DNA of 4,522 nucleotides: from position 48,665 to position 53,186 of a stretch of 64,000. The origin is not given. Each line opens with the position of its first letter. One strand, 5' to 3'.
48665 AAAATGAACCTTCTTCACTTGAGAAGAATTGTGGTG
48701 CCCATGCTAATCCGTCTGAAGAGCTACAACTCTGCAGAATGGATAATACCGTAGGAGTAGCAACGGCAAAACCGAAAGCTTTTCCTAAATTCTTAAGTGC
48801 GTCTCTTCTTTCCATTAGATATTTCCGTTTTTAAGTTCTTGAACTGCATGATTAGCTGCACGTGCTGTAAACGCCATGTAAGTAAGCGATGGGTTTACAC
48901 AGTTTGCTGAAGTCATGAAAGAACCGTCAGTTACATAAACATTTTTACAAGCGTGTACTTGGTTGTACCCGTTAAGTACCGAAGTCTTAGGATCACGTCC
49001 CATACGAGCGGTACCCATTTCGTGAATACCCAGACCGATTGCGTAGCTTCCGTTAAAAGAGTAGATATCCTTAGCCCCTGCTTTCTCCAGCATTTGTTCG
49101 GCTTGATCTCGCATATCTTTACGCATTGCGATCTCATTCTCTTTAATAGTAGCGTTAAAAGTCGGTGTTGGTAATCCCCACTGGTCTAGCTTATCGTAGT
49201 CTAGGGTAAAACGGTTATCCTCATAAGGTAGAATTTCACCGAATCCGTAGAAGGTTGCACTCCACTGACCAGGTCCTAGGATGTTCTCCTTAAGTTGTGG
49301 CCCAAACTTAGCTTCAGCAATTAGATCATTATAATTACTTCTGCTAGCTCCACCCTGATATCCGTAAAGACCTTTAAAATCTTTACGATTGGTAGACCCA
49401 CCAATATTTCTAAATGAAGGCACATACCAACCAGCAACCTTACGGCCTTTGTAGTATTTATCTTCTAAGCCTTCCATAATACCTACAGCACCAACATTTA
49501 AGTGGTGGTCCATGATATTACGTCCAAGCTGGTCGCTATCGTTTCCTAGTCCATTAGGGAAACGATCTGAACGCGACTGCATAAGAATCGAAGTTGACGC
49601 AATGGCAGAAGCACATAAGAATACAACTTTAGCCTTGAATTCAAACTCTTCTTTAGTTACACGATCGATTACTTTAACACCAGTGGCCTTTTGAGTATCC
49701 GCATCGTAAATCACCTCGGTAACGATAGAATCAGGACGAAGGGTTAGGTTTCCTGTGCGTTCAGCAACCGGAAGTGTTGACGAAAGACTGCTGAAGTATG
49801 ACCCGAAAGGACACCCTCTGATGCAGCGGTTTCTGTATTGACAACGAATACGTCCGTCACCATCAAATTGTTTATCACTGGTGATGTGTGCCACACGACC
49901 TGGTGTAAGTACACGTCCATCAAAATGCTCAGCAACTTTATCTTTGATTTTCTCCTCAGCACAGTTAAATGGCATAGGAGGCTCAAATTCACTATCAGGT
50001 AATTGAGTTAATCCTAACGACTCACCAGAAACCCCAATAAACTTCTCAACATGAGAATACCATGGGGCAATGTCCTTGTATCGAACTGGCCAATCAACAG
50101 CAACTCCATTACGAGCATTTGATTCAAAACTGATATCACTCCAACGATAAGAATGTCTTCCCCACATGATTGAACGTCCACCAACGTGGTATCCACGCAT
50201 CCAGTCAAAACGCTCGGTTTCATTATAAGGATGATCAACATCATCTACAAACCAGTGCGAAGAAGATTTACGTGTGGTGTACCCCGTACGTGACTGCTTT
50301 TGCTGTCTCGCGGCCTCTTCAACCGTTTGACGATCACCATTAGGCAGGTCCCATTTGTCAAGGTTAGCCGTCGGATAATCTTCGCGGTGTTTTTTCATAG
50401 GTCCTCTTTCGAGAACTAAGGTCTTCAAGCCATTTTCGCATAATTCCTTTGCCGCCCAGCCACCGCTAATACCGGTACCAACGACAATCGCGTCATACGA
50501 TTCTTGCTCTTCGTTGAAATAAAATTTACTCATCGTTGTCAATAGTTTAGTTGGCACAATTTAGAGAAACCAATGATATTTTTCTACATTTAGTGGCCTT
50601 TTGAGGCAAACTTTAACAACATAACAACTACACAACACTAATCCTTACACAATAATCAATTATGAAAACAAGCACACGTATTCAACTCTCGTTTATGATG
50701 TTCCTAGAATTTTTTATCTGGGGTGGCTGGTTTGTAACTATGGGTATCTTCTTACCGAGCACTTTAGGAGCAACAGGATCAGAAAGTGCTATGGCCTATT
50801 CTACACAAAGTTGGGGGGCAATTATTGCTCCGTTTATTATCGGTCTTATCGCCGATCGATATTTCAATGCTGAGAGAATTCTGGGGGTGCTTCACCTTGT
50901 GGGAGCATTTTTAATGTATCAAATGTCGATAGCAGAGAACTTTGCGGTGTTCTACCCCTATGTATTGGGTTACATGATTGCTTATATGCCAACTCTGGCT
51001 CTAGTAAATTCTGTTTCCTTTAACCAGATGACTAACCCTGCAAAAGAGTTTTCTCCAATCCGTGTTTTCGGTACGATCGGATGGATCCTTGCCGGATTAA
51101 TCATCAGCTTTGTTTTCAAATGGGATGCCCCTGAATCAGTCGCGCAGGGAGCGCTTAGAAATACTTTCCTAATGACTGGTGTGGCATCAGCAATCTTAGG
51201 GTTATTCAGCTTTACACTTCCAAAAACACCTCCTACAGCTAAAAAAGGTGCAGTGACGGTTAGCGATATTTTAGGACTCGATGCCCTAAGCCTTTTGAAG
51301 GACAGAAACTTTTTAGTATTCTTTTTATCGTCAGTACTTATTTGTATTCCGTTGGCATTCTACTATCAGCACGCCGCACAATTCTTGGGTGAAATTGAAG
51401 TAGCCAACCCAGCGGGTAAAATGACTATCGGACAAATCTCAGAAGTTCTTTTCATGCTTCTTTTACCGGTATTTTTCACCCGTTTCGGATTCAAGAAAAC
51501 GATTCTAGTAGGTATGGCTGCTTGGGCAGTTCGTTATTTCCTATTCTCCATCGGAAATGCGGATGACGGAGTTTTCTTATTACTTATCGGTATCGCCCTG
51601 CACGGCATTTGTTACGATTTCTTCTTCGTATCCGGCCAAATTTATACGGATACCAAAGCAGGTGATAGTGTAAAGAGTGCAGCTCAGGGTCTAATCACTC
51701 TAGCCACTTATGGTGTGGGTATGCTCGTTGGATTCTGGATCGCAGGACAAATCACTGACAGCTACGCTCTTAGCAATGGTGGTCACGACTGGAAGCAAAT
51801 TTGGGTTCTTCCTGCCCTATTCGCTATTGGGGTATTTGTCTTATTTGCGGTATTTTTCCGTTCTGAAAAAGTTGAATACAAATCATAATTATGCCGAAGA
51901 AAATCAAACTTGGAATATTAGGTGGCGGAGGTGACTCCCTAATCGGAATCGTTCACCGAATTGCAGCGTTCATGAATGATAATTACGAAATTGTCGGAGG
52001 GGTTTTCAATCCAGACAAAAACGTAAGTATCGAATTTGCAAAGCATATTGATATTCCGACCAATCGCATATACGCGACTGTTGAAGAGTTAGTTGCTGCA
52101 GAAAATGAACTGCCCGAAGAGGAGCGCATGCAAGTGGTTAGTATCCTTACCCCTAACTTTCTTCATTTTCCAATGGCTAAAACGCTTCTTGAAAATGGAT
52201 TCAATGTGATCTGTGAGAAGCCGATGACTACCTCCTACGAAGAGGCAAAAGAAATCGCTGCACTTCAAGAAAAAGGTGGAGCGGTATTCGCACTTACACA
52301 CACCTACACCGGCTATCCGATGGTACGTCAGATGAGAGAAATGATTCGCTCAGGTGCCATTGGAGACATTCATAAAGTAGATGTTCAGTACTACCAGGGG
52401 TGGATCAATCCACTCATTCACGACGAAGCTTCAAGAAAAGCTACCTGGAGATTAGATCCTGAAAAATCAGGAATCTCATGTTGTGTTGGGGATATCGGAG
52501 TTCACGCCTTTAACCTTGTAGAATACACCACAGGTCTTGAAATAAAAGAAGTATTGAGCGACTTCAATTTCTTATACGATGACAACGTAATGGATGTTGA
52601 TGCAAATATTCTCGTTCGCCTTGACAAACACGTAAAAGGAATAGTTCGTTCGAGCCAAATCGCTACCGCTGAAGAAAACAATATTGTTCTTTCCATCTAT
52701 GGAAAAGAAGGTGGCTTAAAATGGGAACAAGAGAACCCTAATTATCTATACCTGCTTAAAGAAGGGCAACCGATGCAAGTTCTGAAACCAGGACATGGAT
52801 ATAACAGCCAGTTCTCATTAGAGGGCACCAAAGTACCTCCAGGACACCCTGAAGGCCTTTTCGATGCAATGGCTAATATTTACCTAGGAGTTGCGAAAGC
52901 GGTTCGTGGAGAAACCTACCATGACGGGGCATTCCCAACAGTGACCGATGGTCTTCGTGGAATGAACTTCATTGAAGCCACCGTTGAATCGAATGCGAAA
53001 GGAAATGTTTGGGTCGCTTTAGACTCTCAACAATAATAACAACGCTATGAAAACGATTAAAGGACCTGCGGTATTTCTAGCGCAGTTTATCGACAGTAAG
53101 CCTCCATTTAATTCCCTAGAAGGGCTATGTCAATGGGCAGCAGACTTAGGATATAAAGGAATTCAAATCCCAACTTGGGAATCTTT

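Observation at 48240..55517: Divergent two-compartment oxidoreductase cluster resembling an oxidative (3-keto) glycoside-cleavage pathway of unknown substrate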

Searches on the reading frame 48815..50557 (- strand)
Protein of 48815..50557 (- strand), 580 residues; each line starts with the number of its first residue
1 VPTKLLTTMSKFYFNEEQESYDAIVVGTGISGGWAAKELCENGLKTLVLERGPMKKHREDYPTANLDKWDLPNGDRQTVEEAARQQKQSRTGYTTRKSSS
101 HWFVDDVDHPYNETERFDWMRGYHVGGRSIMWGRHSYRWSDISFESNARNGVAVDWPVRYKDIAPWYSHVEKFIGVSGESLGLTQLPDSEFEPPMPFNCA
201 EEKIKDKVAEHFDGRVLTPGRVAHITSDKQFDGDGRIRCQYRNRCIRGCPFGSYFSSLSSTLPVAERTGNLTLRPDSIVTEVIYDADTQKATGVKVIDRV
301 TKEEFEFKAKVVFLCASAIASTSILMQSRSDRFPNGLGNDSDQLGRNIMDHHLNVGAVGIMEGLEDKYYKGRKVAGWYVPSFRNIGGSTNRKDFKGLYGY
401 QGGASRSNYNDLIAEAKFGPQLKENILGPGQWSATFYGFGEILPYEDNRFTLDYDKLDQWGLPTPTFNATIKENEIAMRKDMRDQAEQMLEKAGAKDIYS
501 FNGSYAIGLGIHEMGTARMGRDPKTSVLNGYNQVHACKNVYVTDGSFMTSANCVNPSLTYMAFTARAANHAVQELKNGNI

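Call 3: search_protein_families(library=pfam, proteins=[window:48815-50557:-], max_evalue=0.001)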
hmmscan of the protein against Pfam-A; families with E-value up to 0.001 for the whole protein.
window:48815-50557:- (580 aa): 3 families
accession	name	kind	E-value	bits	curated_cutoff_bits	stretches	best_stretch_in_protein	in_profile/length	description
PF05199.19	GMC_oxred_C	-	1.8e-21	77.6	24.6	1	444-563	1-138/139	GMC oxidoreductase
PF00732.25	GMC_oxred_N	-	7.8e-13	49.2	23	1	83-351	14-216/218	GMC oxidoreductase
PF00890.30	FAD_binding_2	-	5.3e-06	26.3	20.4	1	22-315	1-200/414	FAD binding domain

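Call 4: search_protein_families(library=ncbifam, proteins=[window:48815-50557:-], max_evalue=0.001)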
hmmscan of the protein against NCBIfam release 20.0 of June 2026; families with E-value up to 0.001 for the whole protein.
window:48815-50557:- (580 aa): 10 families
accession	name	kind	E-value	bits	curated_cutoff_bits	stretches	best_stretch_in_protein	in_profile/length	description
NF058674.1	CholsOxChoxAB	equivalog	1.8e-21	76.2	850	2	505-570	466-531/535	cholesterol oxidase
TIGR02462.1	pyranose_ox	equivalog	9e-19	67.8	544.9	1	439-575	411-547/548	pyranose oxidase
NF002550.0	PRK02106.1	subfamily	4.9e-16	58.3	605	1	256-328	201-270/563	choline dehydrogenase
TIGR03970.1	mycofact_MftG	equivalog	2.3e-12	46.6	387.45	1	22-328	2-263/487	mycofactocin dehydrogenase MftG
TIGR01810.1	betA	equivalog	3.2e-11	42.6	732.1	1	255-328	193-263/532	choline dehydrogenase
TIGR04542.1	GMC_mycofac_2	equivalog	2.8e-08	33.2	400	0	22-92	1-70/425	mycofactocin system GMC family oxidoreductase MftG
NF053717.1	VnlPnlRedVprA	equivalog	1.5e-07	30.6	600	1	17-54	3-40/481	vinyl phenol reductase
TIGR02032.1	GG-red-SF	subfamily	4.2e-05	23.4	158.8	1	21-52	1-32/297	geranylgeranyl reductase family protein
NF005508.0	PRK07121.1-1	equivalog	0.00066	18.3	537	0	8-52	8-52/497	FAD-binding protein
TIGR00292.1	TIGR00292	equivalog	0.00068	19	148.3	0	19-51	20-52/254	sulfide-dependent adenosine diphosphate thiazole synthase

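Call 8: search_solved_structures(query=window:48815-50557:-, max_evalue=0.001)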
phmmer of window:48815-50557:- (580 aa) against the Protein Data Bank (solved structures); distinct sequences matched with E-value up to 0.001: 47.
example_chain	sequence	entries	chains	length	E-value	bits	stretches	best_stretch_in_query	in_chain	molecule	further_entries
8k6k_A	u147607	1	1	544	3.9e-41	144.5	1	17-578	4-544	Fructose dehydrogenase (N1146A) large subunit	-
7w2j_A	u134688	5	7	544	7.1e-41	143.7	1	17-578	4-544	Fructose dehydrogenase large subunit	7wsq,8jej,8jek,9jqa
8xcm_A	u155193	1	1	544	7.1e-41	143.7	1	17-578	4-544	Fructose dehydrogenase large subunit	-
8k6j_A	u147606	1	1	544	4.2e-40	141.1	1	17-578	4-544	Fructose dehydrogenase (H1147A) large subunit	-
8xcn_A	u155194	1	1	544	8.9e-40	140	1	17-578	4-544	Fructose dehydrogenase large subunit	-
6a2u_B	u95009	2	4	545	7.1e-33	117.2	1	19-571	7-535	Glucose dehydrogenase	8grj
8hdd_A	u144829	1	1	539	1e-32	116.8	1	19-569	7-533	Glucose dehydrogenase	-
9fl2_A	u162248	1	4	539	2.8e-13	52.6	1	436-572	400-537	pyranose oxidase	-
4mih_A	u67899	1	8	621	7.3e-11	44.6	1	436-573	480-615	Pyranose 2-oxidase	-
4mif_A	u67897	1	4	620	7.7e-11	44.5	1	436-573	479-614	Pyranose 2-oxidase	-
4mig_A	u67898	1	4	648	7.9e-11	44.5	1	436-573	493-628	Pyranose 2-oxidase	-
7dve_A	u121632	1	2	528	3.2e-08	35.9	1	452-575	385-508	6'''-hydroxyparomomycin C oxidase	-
7qf8_A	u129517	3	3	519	8.6e-08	34.4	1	446-576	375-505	GMC oxidoreductase family protein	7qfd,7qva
3k4c_A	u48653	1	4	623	2.6e-07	32.8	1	438-572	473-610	Pyranose 2-oxidase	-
3bly_A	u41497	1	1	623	2.7e-07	32.8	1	438-572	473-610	Pyranose oxidase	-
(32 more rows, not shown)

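Call 43: search_solved_structures(query=window:48815-50557:-, max_evalue=1e-38, show_alignments=1)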
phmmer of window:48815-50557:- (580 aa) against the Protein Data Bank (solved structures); distinct sequences matched with E-value up to 1e-38: 5.
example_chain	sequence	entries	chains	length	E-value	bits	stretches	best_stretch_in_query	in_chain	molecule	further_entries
8k6k_A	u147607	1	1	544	3.9e-41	144.5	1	17-578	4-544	Fructose dehydrogenase (N1146A) large subunit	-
7w2j_A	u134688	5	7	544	7.1e-41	143.7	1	17-578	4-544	Fructose dehydrogenase large subunit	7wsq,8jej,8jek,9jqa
8xcm_A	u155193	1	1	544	7.1e-41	143.7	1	17-578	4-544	Fructose dehydrogenase large subunit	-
8k6j_A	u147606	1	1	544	4.2e-40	141.1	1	17-578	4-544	Fructose dehydrogenase (H1147A) large subunit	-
8xcn_A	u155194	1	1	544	8.9e-40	140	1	17-578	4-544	Fructose dehydrogenase large subunit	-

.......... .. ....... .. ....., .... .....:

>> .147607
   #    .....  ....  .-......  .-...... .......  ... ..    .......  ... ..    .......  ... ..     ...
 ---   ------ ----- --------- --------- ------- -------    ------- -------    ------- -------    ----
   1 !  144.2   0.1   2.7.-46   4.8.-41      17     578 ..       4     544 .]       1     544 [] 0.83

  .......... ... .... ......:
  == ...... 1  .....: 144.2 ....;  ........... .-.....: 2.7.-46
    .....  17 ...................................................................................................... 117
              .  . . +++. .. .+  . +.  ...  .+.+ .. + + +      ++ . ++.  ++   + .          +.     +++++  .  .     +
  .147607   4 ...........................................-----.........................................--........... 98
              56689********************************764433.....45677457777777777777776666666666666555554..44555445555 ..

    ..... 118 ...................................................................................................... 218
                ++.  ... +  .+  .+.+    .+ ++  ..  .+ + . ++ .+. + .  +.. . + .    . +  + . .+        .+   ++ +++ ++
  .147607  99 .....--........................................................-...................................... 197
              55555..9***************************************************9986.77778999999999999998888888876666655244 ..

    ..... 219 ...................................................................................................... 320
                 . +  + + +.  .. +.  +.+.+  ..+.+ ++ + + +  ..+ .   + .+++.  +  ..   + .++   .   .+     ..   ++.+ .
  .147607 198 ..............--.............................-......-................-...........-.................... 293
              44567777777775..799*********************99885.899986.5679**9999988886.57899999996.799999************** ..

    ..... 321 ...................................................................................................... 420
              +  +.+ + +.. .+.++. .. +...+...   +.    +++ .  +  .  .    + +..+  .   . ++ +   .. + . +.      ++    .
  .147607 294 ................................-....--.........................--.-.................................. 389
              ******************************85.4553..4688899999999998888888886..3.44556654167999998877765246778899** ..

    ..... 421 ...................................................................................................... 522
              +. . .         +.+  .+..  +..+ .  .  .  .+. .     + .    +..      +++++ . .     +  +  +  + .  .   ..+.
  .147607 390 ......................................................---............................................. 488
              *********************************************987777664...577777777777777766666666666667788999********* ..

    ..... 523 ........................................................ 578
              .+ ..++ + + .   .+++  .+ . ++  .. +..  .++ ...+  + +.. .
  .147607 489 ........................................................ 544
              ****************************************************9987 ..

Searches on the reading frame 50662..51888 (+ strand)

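Call 3: search_protein_families(library=pfam, proteins=[window:50662-51888:+], max_evalue=0.001)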
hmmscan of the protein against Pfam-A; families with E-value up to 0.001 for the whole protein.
window:50662-51888:+ (408 aa): 4 families
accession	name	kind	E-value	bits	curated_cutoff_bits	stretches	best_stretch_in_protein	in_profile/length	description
PF03825.22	Nuc_H_symport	-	2e-113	379.8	25.9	1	4-402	2-398/400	Nucleoside H+ symporter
PF12832.13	MFS_1_like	-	2.9e-28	99.4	25.2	1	7-368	2-365/373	MFS_1 like family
PF07690.21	MFS_1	-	1.1e-16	61.1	33.4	2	255-404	39-177/347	Major Facilitator Superfamily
PF01306.25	LacY_symp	-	1.4e-10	41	24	1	7-346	10-353/413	LacY proton/sugar symporter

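Call 4: search_protein_families(library=ncbifam, proteins=[window:50662-51888:+], max_evalue=0.001)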
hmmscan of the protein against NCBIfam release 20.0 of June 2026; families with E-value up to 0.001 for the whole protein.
window:50662-51888:+ (408 aa): 3 families
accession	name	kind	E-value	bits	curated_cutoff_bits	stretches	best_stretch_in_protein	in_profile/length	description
TIGR00889.1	2A0110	subfamily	8.3e-109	364.4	446.1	1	4-405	2-408/418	nucleoside permease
NF007077.0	PRK09528.1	subfamily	3.8e-12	45.5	429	1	7-346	14-357/421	galactoside permease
TIGR00882.1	2A0105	subfamily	3.7e-10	39.3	220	1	9-333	7-336/396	oligosaccharide MFS transporter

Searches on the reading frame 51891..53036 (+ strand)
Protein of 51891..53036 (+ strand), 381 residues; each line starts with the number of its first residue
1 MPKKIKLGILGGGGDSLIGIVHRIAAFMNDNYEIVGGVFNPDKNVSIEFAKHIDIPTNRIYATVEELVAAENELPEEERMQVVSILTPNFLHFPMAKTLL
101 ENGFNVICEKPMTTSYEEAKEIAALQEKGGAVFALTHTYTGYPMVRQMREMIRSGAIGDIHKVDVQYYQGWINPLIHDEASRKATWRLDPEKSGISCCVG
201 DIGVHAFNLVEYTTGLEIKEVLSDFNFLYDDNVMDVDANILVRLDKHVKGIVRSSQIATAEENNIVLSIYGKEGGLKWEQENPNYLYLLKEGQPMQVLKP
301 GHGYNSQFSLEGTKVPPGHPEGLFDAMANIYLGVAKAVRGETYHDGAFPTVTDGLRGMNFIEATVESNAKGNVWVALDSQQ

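Call 3: search_protein_families(library=pfam, proteins=[window:51891-53036:+], max_evalue=0.001)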
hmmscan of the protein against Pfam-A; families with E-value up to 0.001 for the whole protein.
window:51891-53036:+ (381 aa): 4 families
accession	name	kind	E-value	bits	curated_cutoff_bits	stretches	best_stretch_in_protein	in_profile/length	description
PF22725.1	GFO_IDH_MocA_C3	-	8.6e-22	77.9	27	1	145-276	1-123/124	GFO/IDH/MocA C-terminal domain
PF01408.29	GFO_IDH_MocA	-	6e-19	69.3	24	1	7-135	3-118/120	Oxidoreductase family, NAD-binding Rossmann fold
PF02894.22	GFO_IDH_MocA_C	-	4.1e-14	53.3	22.9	1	149-377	1-218/218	Oxidoreductase family, C-terminal alpha/beta domain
PF22685.1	Gal80p_C-like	-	0.00018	22.2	29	0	143-223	1-76/152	Gal80p, C-terminal domain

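Call 4: search_protein_families(library=ncbifam, proteins=[window:51891-53036:+], max_evalue=0.001)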
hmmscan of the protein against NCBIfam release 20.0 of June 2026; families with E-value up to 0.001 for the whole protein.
window:51891-53036:+ (381 aa): 8 families
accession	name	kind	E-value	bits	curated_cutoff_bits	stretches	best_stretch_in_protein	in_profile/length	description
NF041392.1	XylDh_Gfo6_Halo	equivalog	9.4e-27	93.7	350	1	78-278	81-275/350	D-xylose 1-dehydrogenase Gfo6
NF052479.1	LevoglcsnDh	equivalog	1e-23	83.6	650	1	40-224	35-211/386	levoglucosan dehydrogenase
NF040723.1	UDP-GlcNAcDh_Arch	equivalog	1.3e-17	64.3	450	1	73-262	55-223/302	UDP-N-acetylglucosamine 3-dehydrogenase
TIGR04380.1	myo_inos_iolG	equivalog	1.1e-13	50.9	355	1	5-290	2-264/330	inositol 2-dehydrogenase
NF008607.0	PRK11579.1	subfamily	2.8e-11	43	330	1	67-166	52-151/346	oxidoreductase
NF007574.0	PRK10206.1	equivalog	3.3e-09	36.2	352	1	69-167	55-153/345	oxidoreductase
NF058561.1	BT_2158_fam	equivalog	4.8e-07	28.7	750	1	79-165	96-182/487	glycoside 3-dehydrogenase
NF058563.1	BT_2159_fam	equivalog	0.00022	20.3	650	1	64-165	47-148/350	disaccharide 3-dehydrogenase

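Call 9: search_solved_structures(query=window:51891-53036:+, max_evalue=0.001)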
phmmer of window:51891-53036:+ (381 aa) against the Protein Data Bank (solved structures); distinct sequences matched with E-value up to 0.001: 64 (the best 60 are shown).
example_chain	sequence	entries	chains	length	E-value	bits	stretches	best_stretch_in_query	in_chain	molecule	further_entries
3v5n_A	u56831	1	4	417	1.2e-88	300.9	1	3-376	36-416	Oxidoreductase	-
3dty_A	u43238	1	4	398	6.9e-61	209.6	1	2-378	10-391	Oxidoreductase, Gfo/Idh/MocA family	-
7d5m_A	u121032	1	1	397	2.5e-58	201.2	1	4-375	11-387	Oxidoreductase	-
7d5n_A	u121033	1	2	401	2.7e-58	201.1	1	4-375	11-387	Oxidoreductase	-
4fb5_A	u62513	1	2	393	2.4e-23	86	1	75-367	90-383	Probable oxidoreductase protein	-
4h3v_A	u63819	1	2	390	6.6e-23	84.6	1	74-223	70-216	Oxidoreductase domain protein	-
5ya8_A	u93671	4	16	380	1.2e-14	57.4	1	75-294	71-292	Scyllo-inositol dehydrogenase with L-glucose dehydrogenase activity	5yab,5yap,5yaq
6a3f_A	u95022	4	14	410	5.4e-14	55.3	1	76-215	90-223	Putative dehydrogenase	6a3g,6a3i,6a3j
4gqa_A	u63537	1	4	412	5.9e-14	55.2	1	72-222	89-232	NAD binding Oxidoreductase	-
6ktj_A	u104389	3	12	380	8.1e-14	54.7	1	75-294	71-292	Scyllo-inositol dehydrogenase with L-glucose dehydrogenase activity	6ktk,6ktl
1zh8_A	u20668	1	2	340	8e-12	48.1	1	3-206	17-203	oxidoreductase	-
6z3b_B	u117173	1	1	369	1.3e-10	44.2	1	74-163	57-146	Gfo/Idh/MocA family oxidoreductase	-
6z3b_A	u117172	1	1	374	1.3e-10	44.1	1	74-163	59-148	Gfo/Idh/MocA family oxidoreductase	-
6z3c_AAA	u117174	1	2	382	1.3e-10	44.1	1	74-163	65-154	Gfo/Idh/MocA family oxidoreductase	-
6o15_A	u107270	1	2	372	1.1e-08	37.8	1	77-174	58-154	Uncharacterized oxidoreductase YjhC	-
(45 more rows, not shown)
